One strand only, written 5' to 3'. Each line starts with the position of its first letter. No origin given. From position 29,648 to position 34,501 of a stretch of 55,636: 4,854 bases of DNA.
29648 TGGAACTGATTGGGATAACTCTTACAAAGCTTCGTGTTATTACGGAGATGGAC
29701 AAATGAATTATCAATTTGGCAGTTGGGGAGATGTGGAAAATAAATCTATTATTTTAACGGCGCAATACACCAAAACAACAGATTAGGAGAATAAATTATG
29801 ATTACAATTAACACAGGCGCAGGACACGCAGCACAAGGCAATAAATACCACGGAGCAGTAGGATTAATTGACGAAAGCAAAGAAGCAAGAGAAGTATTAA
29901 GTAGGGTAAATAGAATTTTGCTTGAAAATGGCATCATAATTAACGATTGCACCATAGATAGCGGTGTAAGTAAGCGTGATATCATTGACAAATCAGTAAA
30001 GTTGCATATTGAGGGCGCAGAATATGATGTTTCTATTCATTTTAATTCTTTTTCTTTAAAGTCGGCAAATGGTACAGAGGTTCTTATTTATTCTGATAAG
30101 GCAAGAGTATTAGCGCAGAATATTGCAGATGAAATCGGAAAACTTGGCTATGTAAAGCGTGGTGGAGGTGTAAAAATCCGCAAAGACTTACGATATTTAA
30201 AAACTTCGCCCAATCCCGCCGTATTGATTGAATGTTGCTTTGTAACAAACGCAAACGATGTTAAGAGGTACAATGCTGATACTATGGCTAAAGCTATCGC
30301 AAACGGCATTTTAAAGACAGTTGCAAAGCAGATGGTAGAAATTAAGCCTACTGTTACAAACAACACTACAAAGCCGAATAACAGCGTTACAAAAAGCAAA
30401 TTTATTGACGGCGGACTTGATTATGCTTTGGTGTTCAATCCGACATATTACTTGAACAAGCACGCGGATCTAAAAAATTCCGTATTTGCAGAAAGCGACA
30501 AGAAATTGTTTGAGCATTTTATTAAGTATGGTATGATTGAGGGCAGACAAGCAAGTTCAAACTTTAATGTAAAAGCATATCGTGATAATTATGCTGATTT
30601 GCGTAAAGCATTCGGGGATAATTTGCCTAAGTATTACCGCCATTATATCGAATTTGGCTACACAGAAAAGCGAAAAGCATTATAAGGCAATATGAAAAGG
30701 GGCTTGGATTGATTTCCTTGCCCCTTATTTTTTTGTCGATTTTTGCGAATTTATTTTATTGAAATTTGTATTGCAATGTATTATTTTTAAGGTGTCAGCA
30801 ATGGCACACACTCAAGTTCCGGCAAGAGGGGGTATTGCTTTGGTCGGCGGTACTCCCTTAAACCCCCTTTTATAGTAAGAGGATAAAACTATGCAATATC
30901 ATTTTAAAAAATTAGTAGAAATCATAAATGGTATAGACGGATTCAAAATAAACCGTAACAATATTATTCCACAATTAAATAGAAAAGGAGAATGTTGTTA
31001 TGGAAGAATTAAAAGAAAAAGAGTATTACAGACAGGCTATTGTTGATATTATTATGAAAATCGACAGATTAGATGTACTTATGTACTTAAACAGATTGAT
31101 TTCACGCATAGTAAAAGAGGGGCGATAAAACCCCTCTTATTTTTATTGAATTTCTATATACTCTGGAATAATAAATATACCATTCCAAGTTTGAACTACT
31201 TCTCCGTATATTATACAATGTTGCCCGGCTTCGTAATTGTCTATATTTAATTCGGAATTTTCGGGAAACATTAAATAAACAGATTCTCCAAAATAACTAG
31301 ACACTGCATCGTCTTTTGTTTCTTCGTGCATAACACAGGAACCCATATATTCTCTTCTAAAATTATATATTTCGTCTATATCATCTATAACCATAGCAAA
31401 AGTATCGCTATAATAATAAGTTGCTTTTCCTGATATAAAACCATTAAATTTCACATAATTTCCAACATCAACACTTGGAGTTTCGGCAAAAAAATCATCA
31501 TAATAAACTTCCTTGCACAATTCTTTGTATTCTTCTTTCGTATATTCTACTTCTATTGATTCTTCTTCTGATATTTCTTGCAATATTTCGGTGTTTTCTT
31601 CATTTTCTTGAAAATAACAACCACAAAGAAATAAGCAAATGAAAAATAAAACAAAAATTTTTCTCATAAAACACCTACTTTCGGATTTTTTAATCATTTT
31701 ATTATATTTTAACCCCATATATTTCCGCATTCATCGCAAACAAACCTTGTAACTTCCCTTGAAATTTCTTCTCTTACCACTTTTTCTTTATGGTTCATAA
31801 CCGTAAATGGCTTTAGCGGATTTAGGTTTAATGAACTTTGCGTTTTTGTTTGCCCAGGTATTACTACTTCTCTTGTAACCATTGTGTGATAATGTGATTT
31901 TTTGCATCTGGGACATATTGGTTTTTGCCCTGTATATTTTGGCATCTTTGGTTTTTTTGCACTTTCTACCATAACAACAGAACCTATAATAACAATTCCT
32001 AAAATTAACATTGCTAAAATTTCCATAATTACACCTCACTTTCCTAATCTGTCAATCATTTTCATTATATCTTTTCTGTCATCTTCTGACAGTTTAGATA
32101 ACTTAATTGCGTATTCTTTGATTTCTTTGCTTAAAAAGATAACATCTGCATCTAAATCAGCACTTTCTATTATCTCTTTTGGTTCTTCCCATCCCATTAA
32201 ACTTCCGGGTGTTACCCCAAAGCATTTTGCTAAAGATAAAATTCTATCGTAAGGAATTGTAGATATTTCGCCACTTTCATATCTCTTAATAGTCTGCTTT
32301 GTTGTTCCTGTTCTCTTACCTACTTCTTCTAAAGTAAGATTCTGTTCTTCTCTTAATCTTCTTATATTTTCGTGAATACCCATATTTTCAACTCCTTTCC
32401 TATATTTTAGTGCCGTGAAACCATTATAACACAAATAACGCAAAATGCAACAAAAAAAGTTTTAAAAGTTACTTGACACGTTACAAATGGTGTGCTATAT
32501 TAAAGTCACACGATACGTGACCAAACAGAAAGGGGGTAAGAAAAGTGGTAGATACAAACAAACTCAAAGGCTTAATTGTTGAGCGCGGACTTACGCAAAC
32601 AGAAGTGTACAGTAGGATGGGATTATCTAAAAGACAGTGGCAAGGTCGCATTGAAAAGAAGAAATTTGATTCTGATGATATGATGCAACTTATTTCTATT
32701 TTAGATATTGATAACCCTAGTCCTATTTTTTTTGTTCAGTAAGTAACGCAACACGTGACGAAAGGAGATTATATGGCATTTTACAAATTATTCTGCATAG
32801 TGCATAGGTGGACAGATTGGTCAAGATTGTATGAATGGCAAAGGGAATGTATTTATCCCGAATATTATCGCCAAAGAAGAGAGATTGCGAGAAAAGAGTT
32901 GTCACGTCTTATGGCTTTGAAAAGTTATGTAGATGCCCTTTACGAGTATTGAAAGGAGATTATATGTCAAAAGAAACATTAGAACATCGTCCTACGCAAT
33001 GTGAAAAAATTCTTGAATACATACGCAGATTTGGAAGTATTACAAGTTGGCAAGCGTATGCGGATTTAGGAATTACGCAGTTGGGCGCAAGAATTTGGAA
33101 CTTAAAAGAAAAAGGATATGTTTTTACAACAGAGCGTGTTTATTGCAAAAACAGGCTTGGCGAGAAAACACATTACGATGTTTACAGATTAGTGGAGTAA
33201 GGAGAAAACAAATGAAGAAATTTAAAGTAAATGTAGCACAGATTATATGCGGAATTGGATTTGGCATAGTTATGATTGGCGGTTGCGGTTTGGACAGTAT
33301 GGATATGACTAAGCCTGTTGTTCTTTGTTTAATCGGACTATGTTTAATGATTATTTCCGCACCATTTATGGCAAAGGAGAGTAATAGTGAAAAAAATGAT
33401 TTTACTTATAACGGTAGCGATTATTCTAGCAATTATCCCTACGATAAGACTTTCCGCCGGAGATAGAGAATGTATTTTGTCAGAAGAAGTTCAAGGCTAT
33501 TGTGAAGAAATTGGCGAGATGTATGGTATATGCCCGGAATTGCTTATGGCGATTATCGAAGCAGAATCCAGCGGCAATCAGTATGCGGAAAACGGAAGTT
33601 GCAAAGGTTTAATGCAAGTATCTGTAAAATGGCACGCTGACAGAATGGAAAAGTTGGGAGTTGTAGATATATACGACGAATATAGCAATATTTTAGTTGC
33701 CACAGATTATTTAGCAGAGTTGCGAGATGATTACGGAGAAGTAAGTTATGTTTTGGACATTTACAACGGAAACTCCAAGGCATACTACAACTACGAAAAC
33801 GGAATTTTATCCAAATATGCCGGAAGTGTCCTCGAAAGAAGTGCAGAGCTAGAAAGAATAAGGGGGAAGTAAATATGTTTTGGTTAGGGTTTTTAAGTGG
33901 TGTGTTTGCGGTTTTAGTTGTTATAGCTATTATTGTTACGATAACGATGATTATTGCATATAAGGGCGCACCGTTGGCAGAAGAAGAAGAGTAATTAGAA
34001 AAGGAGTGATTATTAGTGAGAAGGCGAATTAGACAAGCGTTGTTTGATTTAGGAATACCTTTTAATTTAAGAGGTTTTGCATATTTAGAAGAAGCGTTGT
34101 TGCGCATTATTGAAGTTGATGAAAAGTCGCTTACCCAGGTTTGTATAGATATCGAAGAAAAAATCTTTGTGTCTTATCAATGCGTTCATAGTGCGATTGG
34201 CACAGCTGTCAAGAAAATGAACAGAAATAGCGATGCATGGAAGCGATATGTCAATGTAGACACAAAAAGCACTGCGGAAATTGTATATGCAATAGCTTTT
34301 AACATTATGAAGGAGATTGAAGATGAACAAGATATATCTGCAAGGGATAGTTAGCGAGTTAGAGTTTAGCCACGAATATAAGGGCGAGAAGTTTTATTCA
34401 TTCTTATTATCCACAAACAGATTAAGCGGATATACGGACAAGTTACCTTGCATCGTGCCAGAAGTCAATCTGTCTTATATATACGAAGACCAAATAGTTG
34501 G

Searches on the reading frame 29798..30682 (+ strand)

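Call 47: search_protein_families(library=phrogs, proteins=[window:29798-30682:+], max_evalue=0.00001)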
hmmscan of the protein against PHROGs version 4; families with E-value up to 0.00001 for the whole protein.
window:29798-30682:+ (295 aa): 4 families
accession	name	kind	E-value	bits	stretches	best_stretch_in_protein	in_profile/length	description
phrog_435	-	lysis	1e-39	138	1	1-190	112-300/556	endolysin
phrog_12727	-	lysis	6.8e-19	69.4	1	9-199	170-368/393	endolysin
phrog_2742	-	lysis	8.4e-18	65.8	1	8-200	8-206/318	endolysin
phrog_489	-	lysis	3e-12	47.1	1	63-196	236-373/459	endolysin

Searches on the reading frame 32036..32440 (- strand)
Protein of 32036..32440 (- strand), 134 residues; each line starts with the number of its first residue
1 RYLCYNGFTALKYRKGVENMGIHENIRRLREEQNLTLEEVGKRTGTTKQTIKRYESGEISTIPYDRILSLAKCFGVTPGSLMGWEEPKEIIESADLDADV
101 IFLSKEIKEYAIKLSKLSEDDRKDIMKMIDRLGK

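Call 47: search_protein_families(library=phrogs, proteins=[window:32036-32440:-], max_evalue=0.00001)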
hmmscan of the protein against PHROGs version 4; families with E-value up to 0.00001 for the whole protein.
window:32036-32440:- (134 aa): 9 families
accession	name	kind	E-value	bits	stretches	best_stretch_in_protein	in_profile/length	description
phrog_8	-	transcription regulation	4.6e-20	73.4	1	17-121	72-151/346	transcriptional regulator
phrog_2967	-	transcription regulation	1.5e-13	51.8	1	17-101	6-88/225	transcriptional regulator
phrog_4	-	transcription regulation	1.3e-12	48.4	1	18-103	133-205/400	transcriptional repressor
phrog_3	-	transcription regulation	3.1e-11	44.7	1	17-104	84-170/430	transcriptional repressor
phrog_2439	-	transcription regulation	3.1e-08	33.9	1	23-87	9-72/367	transcriptional regulator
phrog_5823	-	transcription regulation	5e-08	33.5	1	19-115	4-99/404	transcriptional regulator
phrog_4583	-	transcription regulation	1.4e-06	29.2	1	22-87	11-75/81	transcriptional repressor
phrog_4836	-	transcription regulation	1.5e-06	28.9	1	22-117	76-167/194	CII-like regulator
phrog_1373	-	transcription regulation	3e-06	28.3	1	18-79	60-120/166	transcriptional regulator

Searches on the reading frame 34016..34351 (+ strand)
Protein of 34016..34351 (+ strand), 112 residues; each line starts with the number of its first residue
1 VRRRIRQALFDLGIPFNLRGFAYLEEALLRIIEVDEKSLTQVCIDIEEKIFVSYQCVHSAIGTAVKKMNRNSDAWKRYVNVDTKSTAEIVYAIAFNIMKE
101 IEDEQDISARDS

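Call 94: search_protein_families(library=pfam, proteins=[window:34016-34351:+], max_evalue=0.01)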
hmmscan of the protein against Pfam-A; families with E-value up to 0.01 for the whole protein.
window:34016-34351:+ (112 aa): 1 family
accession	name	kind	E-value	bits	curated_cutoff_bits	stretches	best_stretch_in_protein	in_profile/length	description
PF08769.17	Spo0A_C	-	1.3e-06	28.8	25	1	5-85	1-86/104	Sporulation initiation factor Spo0A C terminal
